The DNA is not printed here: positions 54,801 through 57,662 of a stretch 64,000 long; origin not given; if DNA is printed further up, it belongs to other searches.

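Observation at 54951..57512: Membrane-tethered protein with extracellular Cys-paired repeat domains and two cytoplasmic winged-helix domains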

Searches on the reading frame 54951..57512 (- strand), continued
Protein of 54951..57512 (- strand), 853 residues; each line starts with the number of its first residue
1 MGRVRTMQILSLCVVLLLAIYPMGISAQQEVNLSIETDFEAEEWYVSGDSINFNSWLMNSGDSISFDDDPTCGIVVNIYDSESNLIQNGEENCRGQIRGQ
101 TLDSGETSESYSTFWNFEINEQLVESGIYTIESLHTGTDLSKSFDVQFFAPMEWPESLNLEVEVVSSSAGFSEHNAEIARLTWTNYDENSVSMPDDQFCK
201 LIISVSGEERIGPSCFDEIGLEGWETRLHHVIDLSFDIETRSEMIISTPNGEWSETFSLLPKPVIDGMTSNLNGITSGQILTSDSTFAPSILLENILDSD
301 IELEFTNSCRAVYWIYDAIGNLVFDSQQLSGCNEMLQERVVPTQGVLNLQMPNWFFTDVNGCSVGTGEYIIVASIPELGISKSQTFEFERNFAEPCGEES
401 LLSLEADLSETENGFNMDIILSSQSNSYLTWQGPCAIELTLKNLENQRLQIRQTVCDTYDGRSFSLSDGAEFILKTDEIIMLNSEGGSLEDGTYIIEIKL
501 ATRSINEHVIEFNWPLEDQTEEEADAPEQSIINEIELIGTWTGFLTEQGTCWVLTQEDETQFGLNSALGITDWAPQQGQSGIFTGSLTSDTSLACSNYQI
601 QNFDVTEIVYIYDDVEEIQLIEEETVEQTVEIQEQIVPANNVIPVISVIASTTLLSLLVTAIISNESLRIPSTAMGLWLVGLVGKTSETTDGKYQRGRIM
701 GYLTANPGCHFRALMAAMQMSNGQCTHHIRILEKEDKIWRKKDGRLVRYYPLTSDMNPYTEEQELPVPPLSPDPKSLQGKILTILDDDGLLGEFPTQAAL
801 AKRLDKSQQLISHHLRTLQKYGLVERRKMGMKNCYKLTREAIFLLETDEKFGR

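Call 67: find_encoding_contigs(protein=P0163, flank=8000, max_places=2)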
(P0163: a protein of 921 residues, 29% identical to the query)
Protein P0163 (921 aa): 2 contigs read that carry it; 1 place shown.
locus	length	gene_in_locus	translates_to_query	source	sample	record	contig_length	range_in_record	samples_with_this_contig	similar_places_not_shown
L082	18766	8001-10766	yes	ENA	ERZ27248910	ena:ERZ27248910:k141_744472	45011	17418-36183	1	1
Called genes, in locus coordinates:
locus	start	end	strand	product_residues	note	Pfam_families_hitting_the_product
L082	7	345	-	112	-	PF00462:Glutaredoxin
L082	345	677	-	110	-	PF01722:BolA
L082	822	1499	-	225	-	PF00834:Ribul_P_3_epim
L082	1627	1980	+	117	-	PF14595:Thioredoxin_9 (weak), PF00085:Thioredoxin, PF13098:Thioredoxin_2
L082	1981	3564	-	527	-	PF13191:AAA_16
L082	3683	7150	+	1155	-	PF23381:Beta-prop_IFT122_1st, PF23414:Beta-prop_EML_2 (weak), PF24807:WD40_CDC20-Fz, PF25174:Beta-prop_THOC3, PF24814:WD40_Prp19 (weak), PF24817:WD40_WDHD1_1st, PF23381:Beta-prop_IFT122_1st, PF25174:Beta-prop_THOC3, +6 more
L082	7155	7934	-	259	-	PF00753:Lactamase_B, PF12706:Lactamase_B_2 (weak)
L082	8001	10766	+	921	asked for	PF12690:BsuPI (faint), PF01022:HTH_5 (faint), PF24266:HTH_HVO_0163_N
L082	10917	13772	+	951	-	PF00133:tRNA-synt_1, PF01406:tRNA-synt_1e (faint), PF09334:tRNA-synt_1g, PF13603:tRNA-synt_1_2, PF00133:tRNA-synt_1, PF08264:Anticodon_1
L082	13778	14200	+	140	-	PF04134:DCC1-like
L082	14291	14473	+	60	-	-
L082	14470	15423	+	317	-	PF14811:TPD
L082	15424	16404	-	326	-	PF00288:GHMP_kinases_N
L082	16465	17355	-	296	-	PF01193:RNA_pol_L, PF01000:RNA_pol_A_bac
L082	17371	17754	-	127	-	PF00411:Ribosomal_S11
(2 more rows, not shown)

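Call 69: find_encoding_contigs(protein=P0158, flank=6000, max_places=2)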
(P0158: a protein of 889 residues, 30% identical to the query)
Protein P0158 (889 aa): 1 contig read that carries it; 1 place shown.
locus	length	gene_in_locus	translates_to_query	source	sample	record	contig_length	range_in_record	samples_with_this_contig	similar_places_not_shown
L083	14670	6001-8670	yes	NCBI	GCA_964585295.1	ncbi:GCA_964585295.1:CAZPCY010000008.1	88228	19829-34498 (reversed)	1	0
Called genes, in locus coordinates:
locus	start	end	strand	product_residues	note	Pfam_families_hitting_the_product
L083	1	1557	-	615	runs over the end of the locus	PF13191:AAA_16, PF13401:AAA_22 (weak)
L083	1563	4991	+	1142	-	PF23381:Beta-prop_IFT122_1st (weak), PF23414:Beta-prop_EML_2, PF25174:Beta-prop_THOC3 (weak), PF25175:Beta-prop_WDR5 (weak), PF24817:WD40_WDHD1_1st, PF23381:Beta-prop_IFT122_1st, PF25174:Beta-prop_THOC3, PF26550:Tricorn_2nd, +12 more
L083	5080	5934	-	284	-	PF00753:Lactamase_B, PF12706:Lactamase_B_2 (weak)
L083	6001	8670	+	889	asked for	PF12802:MarR_2 (faint), PF12840:HTH_20 (faint), PF13412:HTH_24 (faint), PF13601:HTH_34 (faint), PF24266:HTH_HVO_0163_N, PF01022:HTH_5 (weak), PF01047:MarR (weak)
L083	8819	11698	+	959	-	PF00133:tRNA-synt_1, PF01406:tRNA-synt_1e (faint), PF09334:tRNA-synt_1g, PF13603:tRNA-synt_1_2, PF00133:tRNA-synt_1, PF08264:Anticodon_1 (weak)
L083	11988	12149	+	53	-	-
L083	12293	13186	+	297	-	PF14811:TPD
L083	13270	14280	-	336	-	PF00288:GHMP_kinases_N (weak)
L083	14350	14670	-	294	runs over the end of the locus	PF01193:RNA_pol_L, PF01000:RNA_pol_A_bac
